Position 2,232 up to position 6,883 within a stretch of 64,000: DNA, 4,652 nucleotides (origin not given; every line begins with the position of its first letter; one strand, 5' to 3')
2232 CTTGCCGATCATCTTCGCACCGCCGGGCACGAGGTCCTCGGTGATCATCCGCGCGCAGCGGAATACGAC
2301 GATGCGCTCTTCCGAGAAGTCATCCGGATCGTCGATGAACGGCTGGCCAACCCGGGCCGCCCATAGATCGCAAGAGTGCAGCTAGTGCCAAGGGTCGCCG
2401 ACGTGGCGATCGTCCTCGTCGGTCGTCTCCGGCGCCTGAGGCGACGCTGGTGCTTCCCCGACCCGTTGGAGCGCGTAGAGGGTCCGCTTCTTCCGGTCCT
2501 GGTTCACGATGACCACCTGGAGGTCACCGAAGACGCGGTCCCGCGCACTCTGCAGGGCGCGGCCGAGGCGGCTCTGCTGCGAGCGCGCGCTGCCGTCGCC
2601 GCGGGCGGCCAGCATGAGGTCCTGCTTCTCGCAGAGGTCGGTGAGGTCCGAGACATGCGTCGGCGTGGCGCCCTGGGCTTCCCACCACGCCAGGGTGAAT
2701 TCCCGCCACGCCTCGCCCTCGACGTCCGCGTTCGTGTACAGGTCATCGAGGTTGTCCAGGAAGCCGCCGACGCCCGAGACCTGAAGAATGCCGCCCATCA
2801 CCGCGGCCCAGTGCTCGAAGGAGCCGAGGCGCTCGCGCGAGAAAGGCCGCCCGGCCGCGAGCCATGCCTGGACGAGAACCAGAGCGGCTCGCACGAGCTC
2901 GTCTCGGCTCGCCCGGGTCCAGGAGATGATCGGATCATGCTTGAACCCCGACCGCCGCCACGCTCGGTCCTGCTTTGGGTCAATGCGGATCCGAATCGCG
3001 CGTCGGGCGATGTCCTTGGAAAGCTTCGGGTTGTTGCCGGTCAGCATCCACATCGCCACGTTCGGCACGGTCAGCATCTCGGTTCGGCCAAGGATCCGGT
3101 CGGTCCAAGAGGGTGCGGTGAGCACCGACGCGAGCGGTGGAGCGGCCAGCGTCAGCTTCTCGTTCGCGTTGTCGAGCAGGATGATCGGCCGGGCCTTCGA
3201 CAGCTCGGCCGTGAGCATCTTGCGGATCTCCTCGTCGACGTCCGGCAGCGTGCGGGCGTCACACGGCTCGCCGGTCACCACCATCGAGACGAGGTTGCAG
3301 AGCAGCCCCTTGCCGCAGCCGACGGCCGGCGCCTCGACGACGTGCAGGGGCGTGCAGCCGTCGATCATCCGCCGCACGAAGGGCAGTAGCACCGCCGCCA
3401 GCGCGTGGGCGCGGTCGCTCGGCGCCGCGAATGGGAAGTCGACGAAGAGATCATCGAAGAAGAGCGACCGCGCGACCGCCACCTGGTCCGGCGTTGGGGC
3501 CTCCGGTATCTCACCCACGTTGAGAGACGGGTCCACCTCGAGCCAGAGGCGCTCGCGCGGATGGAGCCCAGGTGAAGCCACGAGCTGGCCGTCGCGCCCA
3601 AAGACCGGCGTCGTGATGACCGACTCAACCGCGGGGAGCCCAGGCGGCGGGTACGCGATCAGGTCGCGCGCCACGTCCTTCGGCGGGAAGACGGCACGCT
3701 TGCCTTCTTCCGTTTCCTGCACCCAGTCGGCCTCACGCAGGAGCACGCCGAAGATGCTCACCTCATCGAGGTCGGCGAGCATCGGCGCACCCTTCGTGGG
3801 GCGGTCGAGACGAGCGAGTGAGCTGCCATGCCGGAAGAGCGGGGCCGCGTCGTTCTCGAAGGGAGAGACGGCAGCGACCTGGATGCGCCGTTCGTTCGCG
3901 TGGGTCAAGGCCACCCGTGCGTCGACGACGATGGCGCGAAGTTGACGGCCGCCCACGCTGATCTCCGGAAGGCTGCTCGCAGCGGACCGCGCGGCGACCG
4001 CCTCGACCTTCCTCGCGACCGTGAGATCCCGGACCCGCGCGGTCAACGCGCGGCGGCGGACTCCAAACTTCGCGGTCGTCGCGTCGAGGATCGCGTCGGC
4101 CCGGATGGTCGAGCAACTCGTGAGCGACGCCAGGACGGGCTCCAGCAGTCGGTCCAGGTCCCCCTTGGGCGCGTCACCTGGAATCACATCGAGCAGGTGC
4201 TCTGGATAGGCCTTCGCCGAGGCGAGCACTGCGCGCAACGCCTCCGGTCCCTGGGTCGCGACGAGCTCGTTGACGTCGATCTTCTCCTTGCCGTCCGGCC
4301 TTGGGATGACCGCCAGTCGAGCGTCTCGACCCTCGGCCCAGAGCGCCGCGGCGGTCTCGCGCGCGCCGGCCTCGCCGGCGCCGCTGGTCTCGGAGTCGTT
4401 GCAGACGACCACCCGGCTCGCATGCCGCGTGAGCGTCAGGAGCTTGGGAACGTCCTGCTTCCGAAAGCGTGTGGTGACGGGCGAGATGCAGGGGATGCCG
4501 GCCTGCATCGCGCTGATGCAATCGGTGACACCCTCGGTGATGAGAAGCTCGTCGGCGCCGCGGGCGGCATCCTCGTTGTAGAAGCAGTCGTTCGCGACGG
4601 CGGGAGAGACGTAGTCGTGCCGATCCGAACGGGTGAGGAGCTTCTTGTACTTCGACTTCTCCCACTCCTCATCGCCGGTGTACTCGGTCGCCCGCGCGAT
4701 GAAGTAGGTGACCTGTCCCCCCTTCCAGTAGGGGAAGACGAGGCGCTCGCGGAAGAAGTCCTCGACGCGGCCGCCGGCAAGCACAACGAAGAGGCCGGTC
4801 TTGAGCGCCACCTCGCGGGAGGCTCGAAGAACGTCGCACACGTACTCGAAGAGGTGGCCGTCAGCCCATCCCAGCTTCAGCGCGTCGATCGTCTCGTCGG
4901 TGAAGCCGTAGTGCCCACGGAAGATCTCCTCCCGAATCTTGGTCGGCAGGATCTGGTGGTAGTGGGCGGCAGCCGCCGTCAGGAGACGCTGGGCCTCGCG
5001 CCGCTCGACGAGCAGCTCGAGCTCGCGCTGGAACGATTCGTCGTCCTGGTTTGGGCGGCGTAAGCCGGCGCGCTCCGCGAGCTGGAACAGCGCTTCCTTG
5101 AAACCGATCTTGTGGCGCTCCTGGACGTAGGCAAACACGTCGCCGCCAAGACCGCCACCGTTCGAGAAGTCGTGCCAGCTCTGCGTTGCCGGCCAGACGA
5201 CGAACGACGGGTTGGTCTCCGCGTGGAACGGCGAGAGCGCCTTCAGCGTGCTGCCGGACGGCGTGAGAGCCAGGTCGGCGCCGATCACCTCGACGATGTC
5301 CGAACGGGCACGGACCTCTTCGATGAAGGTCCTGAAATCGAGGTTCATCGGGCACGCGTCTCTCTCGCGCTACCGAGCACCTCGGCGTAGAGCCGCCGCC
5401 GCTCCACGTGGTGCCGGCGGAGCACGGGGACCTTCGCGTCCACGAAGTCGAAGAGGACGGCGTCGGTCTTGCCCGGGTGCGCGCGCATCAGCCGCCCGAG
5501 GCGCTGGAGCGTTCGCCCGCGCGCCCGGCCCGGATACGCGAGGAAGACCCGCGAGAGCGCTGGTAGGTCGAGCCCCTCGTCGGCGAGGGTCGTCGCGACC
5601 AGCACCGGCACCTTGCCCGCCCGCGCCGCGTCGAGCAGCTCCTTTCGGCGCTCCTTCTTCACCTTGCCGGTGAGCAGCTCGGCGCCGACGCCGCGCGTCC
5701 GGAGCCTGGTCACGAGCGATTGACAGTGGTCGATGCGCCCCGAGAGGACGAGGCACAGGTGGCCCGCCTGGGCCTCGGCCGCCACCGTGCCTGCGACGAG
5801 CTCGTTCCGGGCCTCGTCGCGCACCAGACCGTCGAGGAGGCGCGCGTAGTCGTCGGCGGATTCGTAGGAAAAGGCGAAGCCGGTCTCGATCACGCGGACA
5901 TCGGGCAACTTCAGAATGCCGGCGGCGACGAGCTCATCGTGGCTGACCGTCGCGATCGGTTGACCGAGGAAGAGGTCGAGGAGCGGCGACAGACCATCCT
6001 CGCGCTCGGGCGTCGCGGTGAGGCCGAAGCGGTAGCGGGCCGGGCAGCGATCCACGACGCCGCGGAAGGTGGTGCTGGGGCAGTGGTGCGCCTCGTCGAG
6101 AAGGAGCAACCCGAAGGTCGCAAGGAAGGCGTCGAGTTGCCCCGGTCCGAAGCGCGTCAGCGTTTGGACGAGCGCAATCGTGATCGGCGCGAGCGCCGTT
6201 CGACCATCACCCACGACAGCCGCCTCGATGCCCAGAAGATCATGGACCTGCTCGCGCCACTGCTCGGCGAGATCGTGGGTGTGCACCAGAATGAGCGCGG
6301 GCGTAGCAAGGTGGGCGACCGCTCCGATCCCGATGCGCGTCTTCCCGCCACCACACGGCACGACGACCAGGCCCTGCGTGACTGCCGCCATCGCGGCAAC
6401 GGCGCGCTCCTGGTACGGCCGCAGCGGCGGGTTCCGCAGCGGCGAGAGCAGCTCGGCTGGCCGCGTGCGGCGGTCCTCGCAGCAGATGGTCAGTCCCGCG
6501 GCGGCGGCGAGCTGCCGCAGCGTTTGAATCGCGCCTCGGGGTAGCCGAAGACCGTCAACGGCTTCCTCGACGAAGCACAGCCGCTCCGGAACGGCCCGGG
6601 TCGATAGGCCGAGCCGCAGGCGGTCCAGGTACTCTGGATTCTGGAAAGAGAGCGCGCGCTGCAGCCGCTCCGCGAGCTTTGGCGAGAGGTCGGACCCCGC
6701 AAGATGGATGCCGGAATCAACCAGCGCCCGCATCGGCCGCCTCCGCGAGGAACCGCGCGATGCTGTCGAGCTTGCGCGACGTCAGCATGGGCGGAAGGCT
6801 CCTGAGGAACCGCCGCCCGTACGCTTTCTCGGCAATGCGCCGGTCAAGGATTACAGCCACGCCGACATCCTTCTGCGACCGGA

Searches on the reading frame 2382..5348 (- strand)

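Call 74: search_protein_families(library=padloc, proteins=[window:2382-5348:-], max_evalue=0.00001)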
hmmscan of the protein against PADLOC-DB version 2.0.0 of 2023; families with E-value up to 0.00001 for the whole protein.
window:2382-5348:- (988 aa): 2 families
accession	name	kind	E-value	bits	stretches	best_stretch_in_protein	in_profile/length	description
PDLC03800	RTasDnaG-like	-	5.2e-23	79.6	1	19-366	55-375/550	DRT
PDLC03767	RT_UG29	-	3.8e-13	45.7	1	6-382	3-378/2280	DRT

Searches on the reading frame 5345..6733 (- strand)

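Call 74: search_protein_families(library=padloc, proteins=[window:5345-6733:-], max_evalue=0.00001)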
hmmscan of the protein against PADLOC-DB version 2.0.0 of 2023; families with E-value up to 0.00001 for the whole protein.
window:5345-6733:- (462 aa): 10 families
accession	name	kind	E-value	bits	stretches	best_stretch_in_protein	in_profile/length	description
PDLC02707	PbeA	-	3.2e-28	96.7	2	320-432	519-631/672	PbeA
PDLC02704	PbeA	-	1.7e-24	84.4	2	336-437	549-648/682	PbeA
PDLC02706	PbeA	-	1.5e-15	54.8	1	360-432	601-673/722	PbeA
PDLC03658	mREase_IV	-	5.3e-15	52.2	1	118-432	242-559/953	Type IV methyl-directed restriction enzyme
PDLC02703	PbeA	-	4e-14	50.1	1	362-433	544-616/626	PbeA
PDLC03659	mREase_IV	-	6.8e-14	48.7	1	206-433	335-568/945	Type IV methyl-directed restriction enzyme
PDLC02705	PbeA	-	5.5e-09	32.7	0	325-435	526-637/691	PbeA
PDLC01770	Cas3g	-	2e-07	27.9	1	307-428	234-351/733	-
PDLC02503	BrxHI|BrxHII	-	2e-07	27.7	0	314-428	238-351/698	BrxHI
PDLC02870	DpdF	-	3.8e-06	23.7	0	308-428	211-329/534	DpdF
